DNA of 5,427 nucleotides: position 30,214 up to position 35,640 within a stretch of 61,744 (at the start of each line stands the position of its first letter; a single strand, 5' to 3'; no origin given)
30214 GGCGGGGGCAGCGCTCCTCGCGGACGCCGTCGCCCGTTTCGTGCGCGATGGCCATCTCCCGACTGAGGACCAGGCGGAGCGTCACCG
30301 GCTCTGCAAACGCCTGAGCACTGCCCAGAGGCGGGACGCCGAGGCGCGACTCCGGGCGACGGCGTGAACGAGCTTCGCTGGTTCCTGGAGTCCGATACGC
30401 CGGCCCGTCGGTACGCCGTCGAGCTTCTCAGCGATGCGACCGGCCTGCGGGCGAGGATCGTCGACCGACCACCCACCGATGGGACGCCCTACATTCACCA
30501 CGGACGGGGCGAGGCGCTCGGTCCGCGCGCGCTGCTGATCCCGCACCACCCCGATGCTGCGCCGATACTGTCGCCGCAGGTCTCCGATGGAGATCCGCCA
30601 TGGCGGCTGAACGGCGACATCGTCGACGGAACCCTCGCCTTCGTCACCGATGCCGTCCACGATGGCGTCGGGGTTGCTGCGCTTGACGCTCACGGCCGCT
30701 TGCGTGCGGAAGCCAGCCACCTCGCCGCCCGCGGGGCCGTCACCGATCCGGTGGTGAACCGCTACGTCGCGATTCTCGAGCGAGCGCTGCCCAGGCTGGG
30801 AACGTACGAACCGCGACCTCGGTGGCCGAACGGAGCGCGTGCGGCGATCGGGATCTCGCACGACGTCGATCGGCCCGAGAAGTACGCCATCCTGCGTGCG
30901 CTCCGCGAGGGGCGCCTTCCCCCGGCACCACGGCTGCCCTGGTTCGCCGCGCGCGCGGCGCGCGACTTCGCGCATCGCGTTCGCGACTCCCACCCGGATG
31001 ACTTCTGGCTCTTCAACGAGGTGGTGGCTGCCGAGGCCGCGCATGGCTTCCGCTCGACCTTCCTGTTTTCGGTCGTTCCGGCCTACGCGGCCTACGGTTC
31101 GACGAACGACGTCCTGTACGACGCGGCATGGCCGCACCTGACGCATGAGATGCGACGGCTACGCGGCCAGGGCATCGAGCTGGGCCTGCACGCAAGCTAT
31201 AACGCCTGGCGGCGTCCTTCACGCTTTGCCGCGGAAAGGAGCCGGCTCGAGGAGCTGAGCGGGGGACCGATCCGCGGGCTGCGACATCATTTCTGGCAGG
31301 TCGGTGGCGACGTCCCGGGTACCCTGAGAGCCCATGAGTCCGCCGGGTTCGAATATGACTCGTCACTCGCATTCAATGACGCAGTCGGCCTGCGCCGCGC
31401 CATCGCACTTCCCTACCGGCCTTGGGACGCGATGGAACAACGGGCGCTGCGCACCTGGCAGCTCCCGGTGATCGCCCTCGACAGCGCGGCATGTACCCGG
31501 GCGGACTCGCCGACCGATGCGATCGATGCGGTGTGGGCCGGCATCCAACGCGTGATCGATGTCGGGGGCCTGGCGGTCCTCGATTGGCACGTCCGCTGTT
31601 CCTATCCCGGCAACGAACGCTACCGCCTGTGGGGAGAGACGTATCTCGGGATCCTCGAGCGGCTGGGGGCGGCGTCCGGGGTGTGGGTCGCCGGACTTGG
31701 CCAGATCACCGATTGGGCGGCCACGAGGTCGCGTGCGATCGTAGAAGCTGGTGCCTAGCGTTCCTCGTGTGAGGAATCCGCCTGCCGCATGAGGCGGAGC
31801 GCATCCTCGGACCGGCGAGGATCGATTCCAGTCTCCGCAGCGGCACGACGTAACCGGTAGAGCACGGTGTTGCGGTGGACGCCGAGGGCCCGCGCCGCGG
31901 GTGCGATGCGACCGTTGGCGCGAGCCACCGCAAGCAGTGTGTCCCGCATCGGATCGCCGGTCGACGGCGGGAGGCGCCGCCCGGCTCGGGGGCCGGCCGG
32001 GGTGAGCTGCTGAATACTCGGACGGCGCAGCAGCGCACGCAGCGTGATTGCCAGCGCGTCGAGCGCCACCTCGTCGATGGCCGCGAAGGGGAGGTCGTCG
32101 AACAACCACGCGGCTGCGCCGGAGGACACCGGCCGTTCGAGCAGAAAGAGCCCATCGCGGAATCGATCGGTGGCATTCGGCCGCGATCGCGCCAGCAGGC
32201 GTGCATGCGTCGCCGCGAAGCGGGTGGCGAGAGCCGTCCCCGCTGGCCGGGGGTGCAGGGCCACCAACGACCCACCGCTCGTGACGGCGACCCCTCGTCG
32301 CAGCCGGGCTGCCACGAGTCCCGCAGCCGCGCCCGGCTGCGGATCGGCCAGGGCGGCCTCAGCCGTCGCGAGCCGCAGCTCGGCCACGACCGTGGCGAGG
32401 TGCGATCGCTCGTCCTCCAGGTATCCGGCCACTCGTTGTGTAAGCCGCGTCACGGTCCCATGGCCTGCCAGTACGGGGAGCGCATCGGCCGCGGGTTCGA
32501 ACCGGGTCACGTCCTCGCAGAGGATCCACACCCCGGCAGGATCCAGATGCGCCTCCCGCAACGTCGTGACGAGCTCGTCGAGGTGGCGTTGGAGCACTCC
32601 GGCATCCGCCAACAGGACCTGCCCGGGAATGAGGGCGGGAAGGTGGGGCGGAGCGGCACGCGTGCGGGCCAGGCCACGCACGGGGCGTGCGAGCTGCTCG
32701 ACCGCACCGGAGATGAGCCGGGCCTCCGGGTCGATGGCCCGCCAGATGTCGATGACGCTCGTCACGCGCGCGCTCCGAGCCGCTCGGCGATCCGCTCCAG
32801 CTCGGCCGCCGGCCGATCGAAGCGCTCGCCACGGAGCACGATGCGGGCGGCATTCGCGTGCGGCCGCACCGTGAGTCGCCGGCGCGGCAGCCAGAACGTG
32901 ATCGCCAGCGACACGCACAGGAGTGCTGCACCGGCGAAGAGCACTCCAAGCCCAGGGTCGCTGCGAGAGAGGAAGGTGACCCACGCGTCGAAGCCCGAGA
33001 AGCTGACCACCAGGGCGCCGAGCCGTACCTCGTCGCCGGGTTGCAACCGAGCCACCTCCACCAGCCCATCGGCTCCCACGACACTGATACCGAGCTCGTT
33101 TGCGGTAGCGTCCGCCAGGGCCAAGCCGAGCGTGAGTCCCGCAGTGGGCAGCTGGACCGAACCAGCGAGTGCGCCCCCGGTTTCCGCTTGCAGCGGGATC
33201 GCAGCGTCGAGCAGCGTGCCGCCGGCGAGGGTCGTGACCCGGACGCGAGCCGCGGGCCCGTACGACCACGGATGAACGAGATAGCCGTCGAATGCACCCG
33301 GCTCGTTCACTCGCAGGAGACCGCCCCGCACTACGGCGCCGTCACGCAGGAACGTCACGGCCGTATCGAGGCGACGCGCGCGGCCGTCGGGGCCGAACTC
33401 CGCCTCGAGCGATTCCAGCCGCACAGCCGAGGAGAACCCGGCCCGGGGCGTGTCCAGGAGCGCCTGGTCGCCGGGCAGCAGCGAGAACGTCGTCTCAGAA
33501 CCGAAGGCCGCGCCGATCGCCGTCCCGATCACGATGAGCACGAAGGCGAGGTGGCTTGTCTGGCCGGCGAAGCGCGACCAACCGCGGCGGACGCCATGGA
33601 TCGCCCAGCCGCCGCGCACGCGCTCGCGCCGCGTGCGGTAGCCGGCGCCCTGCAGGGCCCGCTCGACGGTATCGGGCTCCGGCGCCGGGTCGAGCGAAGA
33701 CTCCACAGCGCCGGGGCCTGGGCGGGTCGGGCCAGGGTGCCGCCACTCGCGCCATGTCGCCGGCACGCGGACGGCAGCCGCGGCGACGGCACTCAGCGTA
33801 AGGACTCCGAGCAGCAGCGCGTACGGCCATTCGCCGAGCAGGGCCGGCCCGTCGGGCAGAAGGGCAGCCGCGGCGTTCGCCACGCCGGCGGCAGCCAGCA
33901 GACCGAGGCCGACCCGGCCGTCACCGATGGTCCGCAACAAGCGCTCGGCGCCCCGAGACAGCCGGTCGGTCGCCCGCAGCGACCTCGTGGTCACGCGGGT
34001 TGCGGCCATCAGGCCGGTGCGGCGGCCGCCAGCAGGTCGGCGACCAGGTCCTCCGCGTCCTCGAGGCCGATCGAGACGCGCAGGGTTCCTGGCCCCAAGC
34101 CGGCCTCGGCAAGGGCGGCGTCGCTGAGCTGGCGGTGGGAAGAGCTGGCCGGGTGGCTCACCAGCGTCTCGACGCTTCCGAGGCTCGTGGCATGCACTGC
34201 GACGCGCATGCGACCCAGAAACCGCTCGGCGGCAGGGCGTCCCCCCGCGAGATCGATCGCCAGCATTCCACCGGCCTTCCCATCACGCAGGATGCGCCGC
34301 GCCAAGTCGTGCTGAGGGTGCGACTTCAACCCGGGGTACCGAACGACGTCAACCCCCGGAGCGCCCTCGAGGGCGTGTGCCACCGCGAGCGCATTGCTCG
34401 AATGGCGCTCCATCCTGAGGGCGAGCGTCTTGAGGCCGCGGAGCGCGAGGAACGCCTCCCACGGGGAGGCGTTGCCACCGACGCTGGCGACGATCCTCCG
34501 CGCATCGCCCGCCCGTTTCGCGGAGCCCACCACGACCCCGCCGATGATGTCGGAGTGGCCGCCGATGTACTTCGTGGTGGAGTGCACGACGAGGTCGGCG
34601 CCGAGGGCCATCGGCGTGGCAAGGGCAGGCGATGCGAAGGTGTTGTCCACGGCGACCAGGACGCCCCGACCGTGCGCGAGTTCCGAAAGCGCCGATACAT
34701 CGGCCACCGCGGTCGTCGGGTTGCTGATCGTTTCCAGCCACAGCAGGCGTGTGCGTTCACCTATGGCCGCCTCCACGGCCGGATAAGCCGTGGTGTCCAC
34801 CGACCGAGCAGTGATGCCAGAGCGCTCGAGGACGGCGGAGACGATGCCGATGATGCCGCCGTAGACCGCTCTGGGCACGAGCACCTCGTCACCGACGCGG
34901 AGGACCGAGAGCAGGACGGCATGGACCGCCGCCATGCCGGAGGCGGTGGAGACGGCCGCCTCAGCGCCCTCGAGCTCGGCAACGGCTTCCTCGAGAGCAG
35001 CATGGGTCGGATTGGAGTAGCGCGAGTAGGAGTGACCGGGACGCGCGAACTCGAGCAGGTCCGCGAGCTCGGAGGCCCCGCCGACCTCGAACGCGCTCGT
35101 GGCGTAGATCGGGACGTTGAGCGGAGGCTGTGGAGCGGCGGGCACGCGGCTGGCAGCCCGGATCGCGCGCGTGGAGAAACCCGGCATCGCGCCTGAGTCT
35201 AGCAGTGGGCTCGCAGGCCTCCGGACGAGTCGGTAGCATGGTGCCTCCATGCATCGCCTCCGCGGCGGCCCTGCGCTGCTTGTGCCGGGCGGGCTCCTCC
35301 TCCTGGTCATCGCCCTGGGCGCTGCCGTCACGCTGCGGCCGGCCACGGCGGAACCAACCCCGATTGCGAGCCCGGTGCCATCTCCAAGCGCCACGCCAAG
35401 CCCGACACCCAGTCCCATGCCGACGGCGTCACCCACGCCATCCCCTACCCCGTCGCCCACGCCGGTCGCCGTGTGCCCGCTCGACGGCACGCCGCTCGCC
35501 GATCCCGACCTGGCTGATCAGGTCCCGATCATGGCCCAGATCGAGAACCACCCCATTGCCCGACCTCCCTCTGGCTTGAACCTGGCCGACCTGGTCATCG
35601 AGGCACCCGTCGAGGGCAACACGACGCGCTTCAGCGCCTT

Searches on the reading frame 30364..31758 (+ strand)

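Call 8: search_protein_families(library=pfam, proteins=[window:30364-31758:+], max_evalue=0.01)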
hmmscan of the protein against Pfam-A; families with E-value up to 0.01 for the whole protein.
window:30364-31758:+ (464 aa): 1 family
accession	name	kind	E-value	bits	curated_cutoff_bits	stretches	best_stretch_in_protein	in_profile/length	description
PF23019.1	DUF7033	-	5e-06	27.3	27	1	106-175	23-88/90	Family of unknown function (DUF7033)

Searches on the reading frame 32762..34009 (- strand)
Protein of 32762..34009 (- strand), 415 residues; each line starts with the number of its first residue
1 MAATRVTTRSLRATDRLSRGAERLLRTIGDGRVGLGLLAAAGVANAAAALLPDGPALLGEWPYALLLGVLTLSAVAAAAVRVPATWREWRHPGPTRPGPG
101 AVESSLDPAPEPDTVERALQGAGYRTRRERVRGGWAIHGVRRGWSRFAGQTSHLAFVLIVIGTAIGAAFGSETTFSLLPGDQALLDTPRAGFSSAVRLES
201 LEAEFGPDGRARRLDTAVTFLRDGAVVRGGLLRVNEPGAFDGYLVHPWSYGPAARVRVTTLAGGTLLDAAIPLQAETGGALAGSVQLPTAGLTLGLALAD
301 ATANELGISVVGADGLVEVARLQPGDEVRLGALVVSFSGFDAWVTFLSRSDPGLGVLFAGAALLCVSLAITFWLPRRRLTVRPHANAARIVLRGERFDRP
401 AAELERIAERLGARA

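Call 8: search_protein_families(library=pfam, proteins=[window:32762-34009:-], max_evalue=0.01)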
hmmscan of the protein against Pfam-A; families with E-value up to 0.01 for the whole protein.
window:32762-34009:- (415 aa): 1 family
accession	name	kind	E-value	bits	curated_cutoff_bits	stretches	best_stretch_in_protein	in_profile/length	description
PF05140.19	ResB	-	4.7e-25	88.8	24.6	1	61-385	57-461/486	ResB-like family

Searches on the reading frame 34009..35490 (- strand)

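Call 8: search_protein_families(library=pfam, proteins=[window:34009-35490:-], max_evalue=0.01)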
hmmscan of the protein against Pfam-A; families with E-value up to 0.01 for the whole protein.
window:34009-35490:- (493 aa): 7 families
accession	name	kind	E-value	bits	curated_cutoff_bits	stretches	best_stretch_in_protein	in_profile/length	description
PF01053.26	Cys_Met_Meta_PP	-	6.2e-119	397.4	27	1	107-489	2-379/381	Cys/Met metabolism PLP-dependent enzyme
PF00155.27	Aminotran_1_2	-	8.5e-14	51.9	19.7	1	150-294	30-197/361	Aminotransferase class I and II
PF00266.25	Aminotran_5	-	6.8e-08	32.3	21.5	1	152-310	34-204/371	Aminotransferase class-V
PF01212.27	Beta_elim_lyase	-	2.6e-07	30.7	27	1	159-382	30-273/288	Beta-eliminating lyase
PF06838.17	Met_gamma_lyase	-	1.7e-06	27.3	24.2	1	164-327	58-243/405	Methionine gamma-lyase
PF01041.23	DegT_DnrJ_EryC1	-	2.6e-06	27.4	19.8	1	161-284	24-147/360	DegT/DnrJ/EryC1/StrS aminotransferase family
PF03841.19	SelA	-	0.0032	17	22.8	0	164-312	50-218/367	L-seryl-tRNA selenium transferase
